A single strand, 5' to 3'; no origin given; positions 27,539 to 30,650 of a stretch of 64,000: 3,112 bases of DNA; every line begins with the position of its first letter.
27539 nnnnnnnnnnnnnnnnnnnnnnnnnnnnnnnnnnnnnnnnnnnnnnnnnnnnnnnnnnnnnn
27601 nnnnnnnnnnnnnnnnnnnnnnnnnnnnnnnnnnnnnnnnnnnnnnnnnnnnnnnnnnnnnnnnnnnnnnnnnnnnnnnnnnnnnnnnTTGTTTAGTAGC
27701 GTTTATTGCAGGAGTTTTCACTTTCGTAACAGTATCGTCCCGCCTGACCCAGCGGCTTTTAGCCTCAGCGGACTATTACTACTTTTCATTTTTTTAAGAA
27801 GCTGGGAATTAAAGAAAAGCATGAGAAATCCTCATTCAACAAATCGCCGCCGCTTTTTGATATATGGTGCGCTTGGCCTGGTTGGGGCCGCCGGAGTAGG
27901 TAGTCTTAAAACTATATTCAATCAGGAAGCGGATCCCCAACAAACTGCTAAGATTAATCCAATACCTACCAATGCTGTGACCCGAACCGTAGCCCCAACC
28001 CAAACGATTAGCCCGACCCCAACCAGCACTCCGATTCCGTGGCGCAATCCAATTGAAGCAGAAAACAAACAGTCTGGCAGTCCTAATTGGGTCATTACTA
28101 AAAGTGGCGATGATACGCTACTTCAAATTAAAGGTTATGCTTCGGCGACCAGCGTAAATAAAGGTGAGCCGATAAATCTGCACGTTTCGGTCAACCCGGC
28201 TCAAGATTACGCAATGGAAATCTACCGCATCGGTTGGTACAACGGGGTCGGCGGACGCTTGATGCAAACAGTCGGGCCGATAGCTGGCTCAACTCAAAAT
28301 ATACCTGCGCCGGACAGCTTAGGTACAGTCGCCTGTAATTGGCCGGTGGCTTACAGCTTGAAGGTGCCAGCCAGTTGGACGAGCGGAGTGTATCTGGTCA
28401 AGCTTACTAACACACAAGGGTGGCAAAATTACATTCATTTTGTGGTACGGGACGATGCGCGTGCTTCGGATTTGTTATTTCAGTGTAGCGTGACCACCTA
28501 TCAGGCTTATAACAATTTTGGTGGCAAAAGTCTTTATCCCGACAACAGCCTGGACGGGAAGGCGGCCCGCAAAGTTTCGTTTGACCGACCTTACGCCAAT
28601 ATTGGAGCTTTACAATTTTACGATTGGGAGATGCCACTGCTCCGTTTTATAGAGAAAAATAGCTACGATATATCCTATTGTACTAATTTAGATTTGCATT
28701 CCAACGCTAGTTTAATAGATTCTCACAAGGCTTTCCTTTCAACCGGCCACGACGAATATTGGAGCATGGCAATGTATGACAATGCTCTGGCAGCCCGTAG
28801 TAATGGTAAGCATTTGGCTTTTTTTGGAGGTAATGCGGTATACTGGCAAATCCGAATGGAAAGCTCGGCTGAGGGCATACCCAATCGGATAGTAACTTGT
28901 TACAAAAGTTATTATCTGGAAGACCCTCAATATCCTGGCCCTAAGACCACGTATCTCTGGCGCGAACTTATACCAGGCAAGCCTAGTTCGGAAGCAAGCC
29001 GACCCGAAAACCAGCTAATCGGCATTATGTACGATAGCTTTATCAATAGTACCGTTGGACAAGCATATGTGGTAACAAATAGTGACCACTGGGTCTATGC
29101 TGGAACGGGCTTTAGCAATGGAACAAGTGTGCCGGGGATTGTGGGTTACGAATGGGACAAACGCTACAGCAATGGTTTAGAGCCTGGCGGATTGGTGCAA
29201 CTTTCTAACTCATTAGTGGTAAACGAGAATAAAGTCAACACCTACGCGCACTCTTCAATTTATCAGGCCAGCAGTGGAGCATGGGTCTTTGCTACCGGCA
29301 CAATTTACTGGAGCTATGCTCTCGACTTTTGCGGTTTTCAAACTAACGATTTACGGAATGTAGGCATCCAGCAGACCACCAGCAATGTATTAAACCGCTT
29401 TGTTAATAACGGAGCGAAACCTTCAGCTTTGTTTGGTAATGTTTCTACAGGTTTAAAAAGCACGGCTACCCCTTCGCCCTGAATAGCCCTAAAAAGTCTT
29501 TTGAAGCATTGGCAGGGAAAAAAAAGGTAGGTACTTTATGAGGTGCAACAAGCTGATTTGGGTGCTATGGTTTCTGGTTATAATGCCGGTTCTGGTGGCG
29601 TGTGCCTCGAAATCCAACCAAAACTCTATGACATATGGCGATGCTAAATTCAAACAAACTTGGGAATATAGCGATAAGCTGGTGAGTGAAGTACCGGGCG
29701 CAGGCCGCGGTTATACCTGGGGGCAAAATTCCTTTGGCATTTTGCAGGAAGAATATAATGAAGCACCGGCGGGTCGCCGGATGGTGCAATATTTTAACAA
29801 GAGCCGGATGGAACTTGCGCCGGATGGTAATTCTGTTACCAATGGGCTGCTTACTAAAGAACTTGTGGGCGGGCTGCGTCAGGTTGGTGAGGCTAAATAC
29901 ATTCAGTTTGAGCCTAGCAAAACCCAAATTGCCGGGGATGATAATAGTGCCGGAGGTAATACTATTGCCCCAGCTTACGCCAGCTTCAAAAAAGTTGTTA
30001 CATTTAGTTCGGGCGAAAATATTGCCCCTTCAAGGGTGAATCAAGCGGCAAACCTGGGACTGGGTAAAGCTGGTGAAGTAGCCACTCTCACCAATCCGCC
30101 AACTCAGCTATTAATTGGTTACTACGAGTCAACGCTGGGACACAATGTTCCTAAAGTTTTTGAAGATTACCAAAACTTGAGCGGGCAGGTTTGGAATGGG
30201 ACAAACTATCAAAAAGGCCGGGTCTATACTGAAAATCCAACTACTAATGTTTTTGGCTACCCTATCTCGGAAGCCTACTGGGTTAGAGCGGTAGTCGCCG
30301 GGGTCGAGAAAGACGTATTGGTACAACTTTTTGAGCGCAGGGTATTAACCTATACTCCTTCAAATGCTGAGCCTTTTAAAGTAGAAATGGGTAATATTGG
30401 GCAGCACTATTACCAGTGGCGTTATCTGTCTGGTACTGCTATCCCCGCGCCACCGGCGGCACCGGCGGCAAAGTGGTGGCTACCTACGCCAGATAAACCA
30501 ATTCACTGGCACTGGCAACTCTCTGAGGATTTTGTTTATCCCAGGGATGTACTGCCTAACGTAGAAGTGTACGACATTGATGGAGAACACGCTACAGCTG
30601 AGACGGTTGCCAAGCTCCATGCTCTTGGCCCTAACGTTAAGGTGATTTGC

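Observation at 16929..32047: Bacterial exopolysaccharide locus with the gene content of the fungal galactosaminogalactan (GAG) cluster, built around a PelF-type synthase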

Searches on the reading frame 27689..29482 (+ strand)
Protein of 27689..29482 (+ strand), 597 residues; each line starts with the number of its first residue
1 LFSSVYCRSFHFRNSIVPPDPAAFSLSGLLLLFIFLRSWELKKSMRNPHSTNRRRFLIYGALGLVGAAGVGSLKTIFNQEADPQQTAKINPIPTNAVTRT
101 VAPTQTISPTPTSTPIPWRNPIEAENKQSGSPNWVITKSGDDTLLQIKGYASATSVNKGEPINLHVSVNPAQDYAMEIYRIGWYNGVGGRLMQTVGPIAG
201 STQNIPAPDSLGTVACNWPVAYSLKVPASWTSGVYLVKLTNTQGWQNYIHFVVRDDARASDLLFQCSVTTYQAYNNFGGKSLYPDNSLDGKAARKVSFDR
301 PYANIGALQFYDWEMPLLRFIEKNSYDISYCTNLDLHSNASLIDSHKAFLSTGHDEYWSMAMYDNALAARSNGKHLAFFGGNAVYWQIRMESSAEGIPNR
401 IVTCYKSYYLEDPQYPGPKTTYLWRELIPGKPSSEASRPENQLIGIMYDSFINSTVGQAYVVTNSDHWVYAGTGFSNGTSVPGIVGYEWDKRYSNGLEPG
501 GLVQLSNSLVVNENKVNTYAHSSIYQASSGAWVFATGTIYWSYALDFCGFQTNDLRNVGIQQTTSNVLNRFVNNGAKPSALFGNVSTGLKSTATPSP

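Call 3: search_protein_families(library=pfam, proteins=[window:27689-29482:+], max_evalue=0.01)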
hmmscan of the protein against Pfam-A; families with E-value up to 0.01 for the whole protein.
window:27689-29482:+ (597 aa): 2 families
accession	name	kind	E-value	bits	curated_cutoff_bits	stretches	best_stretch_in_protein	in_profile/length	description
PF20254.3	DMFA2_C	-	4.5e-117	392.1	27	1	176-546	2-369/374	N,N-dimethylformamidase beta subunit-like, C-terminal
PF10399.14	UCR_Fe-S_N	-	0.0059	16.4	24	0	49-71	7-28/41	Ubiquitinol-cytochrome C reductase Fe-S subunit TAT signal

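Call 10: search_protein_families(library=ncbifam, proteins=[window:27689-29482:+], max_evalue=0.001)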
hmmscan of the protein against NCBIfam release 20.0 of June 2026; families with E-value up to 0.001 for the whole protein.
window:27689-29482:+ (597 aa): 0 families

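Call 34: search_solved_structures(query=window:27821-29482:+, max_evalue=0.01, show_alignments=1)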
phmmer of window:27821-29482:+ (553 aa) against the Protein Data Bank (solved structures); distinct sequences matched with E-value up to 0.01: 4.
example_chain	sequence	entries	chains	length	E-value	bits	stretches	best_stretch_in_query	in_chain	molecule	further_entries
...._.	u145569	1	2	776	1.7e-12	49.8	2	266-348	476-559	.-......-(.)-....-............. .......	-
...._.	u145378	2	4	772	2e-12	49.5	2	266-348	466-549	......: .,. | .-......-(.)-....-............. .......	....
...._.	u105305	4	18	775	1.6e-07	33.3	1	233-346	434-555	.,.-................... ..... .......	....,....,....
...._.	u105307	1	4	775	3.1e-07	32.4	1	240-346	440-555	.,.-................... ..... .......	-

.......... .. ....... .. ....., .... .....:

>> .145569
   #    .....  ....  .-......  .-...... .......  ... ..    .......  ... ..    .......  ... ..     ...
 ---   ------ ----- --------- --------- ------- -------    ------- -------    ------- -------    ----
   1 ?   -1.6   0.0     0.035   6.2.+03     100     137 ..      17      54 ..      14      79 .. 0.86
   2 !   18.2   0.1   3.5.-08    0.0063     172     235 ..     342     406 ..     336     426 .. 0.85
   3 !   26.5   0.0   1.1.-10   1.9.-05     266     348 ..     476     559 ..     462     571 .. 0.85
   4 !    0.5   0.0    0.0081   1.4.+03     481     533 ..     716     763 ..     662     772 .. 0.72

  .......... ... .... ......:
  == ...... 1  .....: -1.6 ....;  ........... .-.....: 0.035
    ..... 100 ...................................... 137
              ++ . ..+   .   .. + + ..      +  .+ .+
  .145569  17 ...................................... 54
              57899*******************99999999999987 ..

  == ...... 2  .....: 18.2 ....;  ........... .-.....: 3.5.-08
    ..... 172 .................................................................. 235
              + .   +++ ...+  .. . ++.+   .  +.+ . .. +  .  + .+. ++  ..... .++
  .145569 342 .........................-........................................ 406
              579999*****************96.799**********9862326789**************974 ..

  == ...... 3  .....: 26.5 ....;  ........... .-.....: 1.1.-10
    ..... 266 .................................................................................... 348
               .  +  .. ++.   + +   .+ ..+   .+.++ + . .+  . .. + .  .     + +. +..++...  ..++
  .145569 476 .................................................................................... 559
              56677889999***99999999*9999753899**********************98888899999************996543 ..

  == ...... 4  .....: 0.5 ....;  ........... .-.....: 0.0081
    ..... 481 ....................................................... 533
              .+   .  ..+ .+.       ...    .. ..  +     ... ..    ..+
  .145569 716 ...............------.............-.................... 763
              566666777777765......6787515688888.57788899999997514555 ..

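Call 95: find_homologous_proteins(query=window:27821-29482:+, max_evalue=1e-10)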
Query window:27821-29482:+ (553 aa): 3797 proteins with E <= 1e-10 among 8000 candidates; the best 120 are listed.
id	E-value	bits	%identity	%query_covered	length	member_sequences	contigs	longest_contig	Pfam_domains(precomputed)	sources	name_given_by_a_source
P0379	0.0e+0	1253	100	98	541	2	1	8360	PF20254.4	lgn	-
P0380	8.6e-245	832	66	96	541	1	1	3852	PF20254.4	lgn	-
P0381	5.8e-240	816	64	95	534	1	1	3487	PF20254.4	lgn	-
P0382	5.9e-239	812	45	87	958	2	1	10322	PF20254.4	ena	-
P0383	4.1e-235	800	79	76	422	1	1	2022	PF20254.4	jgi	jgi:hypothetical protein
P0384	2.4e-231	787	65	97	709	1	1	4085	PF01833.31,PF20254.4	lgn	-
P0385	7.0e-227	772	63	95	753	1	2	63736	PF20254.4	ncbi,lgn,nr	ncbi:MAG TPA: N,N-dimethylformamidase beta subunit family domain-containing protein [Chloroflexia ba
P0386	1.1e-213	729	61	95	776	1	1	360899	PF01833.31,PF20254.4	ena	-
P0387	1.3e-176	606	60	82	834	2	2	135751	PF20254.4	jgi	jgi:hypothetical protein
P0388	6.8e-157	541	51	94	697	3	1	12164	PF20254.4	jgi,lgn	jgi:hypothetical protein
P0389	4.2e-155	535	37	78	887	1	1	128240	PF20254.4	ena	-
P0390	6.1e-153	528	53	82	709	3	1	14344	PF20254.4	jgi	jgi:hypothetical protein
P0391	5.2e-152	525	55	78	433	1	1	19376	PF20254.4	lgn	-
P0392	1.4e-147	511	52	84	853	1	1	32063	PF20254.4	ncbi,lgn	-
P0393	9.8e-141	488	59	69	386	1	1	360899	PF20254.4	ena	-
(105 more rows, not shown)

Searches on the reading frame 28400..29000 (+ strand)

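Call 63: search_solved_structures(query=window:28400-29000:+, max_evalue=0.01, show_alignments=4)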
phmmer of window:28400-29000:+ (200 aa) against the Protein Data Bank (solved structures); distinct sequences matched with E-value up to 0.01: 5.
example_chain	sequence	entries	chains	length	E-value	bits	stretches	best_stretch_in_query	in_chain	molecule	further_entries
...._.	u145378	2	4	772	1.7e-08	37.6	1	73-155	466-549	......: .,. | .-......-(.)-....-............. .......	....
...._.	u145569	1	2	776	1.7e-08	37.6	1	73-155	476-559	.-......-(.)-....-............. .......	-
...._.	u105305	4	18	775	0.00035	23.5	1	40-153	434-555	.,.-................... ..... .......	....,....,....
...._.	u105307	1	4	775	0.00076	22.4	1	47-153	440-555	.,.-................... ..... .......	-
6lve_A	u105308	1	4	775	0.0024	20.8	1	40-153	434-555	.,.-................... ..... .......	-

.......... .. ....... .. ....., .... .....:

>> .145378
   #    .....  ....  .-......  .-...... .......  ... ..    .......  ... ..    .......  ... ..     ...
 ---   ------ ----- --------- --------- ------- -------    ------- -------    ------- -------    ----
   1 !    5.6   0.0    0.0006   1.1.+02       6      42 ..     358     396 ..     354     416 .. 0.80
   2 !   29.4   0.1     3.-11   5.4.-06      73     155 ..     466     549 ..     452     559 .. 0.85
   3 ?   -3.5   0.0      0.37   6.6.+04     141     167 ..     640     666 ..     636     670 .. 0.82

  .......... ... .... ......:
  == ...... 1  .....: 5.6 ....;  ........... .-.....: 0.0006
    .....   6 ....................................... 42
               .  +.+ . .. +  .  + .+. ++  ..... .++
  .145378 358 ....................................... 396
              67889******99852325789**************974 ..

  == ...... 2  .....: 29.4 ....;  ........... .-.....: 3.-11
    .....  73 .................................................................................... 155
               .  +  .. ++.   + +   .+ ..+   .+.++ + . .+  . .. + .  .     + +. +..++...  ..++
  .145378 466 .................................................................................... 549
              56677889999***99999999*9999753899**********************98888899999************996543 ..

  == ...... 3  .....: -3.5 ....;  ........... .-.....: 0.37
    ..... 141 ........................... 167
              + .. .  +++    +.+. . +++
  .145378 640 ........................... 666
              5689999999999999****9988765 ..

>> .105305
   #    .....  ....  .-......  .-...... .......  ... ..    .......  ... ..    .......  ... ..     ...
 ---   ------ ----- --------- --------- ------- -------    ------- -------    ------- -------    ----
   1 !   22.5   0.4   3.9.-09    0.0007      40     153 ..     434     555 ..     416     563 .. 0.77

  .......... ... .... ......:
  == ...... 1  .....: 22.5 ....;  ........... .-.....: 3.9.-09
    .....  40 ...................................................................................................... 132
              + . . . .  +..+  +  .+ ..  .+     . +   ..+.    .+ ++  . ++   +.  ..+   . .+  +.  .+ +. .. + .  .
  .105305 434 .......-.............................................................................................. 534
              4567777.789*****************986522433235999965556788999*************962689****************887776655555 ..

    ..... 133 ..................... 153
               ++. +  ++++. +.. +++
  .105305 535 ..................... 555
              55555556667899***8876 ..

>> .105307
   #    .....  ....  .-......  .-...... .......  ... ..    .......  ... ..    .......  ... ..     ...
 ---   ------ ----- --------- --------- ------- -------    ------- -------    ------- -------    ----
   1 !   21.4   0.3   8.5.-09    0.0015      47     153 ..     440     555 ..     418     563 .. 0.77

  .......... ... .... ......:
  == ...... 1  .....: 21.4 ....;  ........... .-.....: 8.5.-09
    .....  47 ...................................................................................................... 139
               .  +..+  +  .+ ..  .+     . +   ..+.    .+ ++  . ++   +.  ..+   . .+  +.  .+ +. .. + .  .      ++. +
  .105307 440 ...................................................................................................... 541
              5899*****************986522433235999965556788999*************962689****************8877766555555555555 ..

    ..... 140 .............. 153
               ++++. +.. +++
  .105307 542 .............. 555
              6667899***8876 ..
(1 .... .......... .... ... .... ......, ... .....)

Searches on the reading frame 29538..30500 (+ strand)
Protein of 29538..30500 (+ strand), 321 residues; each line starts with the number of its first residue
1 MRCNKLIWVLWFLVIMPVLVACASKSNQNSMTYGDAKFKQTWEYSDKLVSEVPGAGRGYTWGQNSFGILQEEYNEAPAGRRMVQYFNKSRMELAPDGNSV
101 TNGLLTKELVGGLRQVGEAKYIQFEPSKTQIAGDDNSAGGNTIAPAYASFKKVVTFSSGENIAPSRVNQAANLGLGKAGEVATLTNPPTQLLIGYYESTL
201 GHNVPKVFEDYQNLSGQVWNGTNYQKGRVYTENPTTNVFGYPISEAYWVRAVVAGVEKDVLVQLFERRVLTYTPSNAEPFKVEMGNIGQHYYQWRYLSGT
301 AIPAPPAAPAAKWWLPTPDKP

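Call 71: search_protein_families(library=pfam, proteins=[window:29538-30500:+], max_evalue=1)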
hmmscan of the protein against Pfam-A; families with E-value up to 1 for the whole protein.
window:29538-30500:+ (321 aa): 0 families

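Call 90: find_homologous_proteins(query=window:29538-30500:+, max_evalue=0.001)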
Query window:29538-30500:+ (321 aa): 1735 proteins with E <= 0.001 among 5146 candidates; the best 120 are listed.
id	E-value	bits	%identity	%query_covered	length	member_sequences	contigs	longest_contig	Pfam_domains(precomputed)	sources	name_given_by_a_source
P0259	6.3e-122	425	62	93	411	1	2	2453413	-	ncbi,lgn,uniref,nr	ncbi:MAG: hypothetical protein HXX08_23450 [Chloroflexi bacterium]|uniref:Big-1 domain-containing pr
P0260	3.0e-119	416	62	89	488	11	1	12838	-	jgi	-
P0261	4.3e-118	412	63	93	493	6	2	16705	-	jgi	-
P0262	4.4e-117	409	60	96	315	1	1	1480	-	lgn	-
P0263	5.7e-117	409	64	87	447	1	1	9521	-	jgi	-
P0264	1.5e-115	404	60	95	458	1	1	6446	-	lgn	-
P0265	1.9e-115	403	67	83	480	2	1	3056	-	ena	-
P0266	8.3e-115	401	59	95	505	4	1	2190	-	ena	-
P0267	1.1e-114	401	60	91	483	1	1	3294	-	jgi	-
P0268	2.7e-114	400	62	87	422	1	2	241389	-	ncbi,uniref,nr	ncbi:MAG: hypothetical protein HXX08_25110 [Chloroflexi bacterium]|uniref:Uncharacterized protein n=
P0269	9.3e-112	391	57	96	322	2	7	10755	-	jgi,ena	-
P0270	1.2e-107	378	62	83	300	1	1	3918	-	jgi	jgi:hypothetical protein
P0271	2.5e-107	377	59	91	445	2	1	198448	-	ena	-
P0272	3.2e-107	376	59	90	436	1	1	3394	-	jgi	jgi:hypothetical protein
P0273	4.7e-105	369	56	88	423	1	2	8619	-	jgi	-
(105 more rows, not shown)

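Call 98: predict_structure(alignment_id=A4)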
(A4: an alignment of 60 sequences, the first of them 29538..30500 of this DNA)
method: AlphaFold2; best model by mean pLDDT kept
length: 321 residues; sequences in the alignment: 60
mean_pLDDT: 91.0   pTM: 0.85
mean pLDDT of the five models: 91.0, 90.4, 89.9, 89.3, 89.2
residues with pLDDT >= 90: 265; 70-90: 25; 50-70: 18; < 50: 13
segments of 3 or more residues with pLDDT < 50: 310-321
pLDDT, mean of each block of 10 residues (from residue 1): 76 82 64 96 97 94 95 95 96 93 95 95 96 94 98 96 98 98 98 98 98 97 98 95 99 98 98 96 96 89 58 42 36
secondary structure, 60 per line:
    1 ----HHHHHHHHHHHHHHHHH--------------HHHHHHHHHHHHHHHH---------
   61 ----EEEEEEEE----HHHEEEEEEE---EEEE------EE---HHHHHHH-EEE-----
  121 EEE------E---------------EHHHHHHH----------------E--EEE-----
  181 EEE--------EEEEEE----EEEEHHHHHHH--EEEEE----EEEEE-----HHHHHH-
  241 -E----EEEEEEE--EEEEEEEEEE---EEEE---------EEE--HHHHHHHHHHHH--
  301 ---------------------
elements in order: H5-21 H36-51 E65-72 E80-86 E90-93 H105-111 E113-115 E121-123 H147-153 E173-175 E181-183 E192-197 E202-205 H206-212 E215-219 E224-228 H234-239 E247-253 E256-265 E269-272 E282-284 H287-298

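Call 102: fold_search(model_id=the predicted structure, library=pdb)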
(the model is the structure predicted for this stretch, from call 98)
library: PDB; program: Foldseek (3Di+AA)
matches with E <= 10: 366; with E <= 0.001: 0
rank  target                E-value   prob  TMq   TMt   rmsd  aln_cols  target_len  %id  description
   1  7qpg_R                1.8e-01  0.04  0.12  0.03  19.4       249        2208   11  Human RZZ kinetochore corona complex. (released 2022-03-16)
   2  5m11                  2.0e-01  0.03  0.09  0.05  19.2       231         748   10  Structural and functional probing of PorZ, an essential bacterial surface component of the type-IX secretion system of h (released 2016-11-09)
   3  6p2k_B                2.3e-01  0.04  0.11  0.05  17.9       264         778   11  Crystal structure of AFV00434, an ancestral GH74 enzyme (released 2019-07-31)
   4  6swz                  2.4e-01  0.12  0.17  0.24  18.3       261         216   11  Structure of the C-terminal domain of C. glutamicum mycoloyltransferase A (released 2020-03-04)
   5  1qhu                  2.7e-01  0.04  0.12  0.10  18.2       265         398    6  MAMMALIAN BLOOD SERUM HAEMOPEXIN DEGLYCOSYLATED AND IN COMPLEX WITH ITS LIGAND HAEM (released 1999-10-06)
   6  3jb9_U                2.9e-01  0.03  0.11  0.10  20.2       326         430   12  Cryo-EM structure of the yeast spliceosome at 3.6 angstrom resolution (released 2015-09-23)
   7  4kzx_g                3.0e-01  0.06  0.12  0.12  17.3       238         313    7  Rabbit 40S ribosomal subunit in complex with eIF1. (released 2013-07-24)
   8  4a2m_D                3.0e-01  0.04  0.12  0.06  24.4       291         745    7  Structure of the periplasmic domain of the heparin and heparan sulphate sensing hybrid two component system BT4663 in  (released 2012-05-02)
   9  9bbh                  3.6e-01  0.03  0.12  0.04  19.1       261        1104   10  Co-crystal structure of human DDB1 bound to fragment UB028670 (released 2024-06-12)
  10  7kzp_O                3.6e-01  0.02  0.09  0.05  19.3       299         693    9  Structure of the human Fanconi anaemia Core complex (released 2021-03-10)
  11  7xfr_A                3.8e-01  0.04  0.11  0.11  18.4       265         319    9  Crystal structure of WIPI2b in complex with the second site of ATG16L1 (released 2023-03-08)
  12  4a2l_E                3.8e-01  0.04  0.12  0.06  19.3       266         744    8  Structure of the periplasmic domain of the heparin and heparan sulphate sensing hybrid two component system BT4663 in  (released 2012-05-02)
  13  6p2k_A                3.8e-01  0.03  0.11  0.05  18.1       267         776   12  Crystal structure of AFV00434, an ancestral GH74 enzyme (released 2019-07-31)
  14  9fjx_A                3.8e-01  0.03  0.11  0.04  17.8       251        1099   10  Crystal structure of human CRBN-DDB1 in complex with Lenalidomide (released 2025-01-29)
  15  3va6_A                4.7e-01  0.04  0.12  0.06  18.0       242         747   11  Crystal Structure of the extracellular domain of the putative hybrid two component system BT4673 from B. thetaiotaomic (released 2012-06-13)
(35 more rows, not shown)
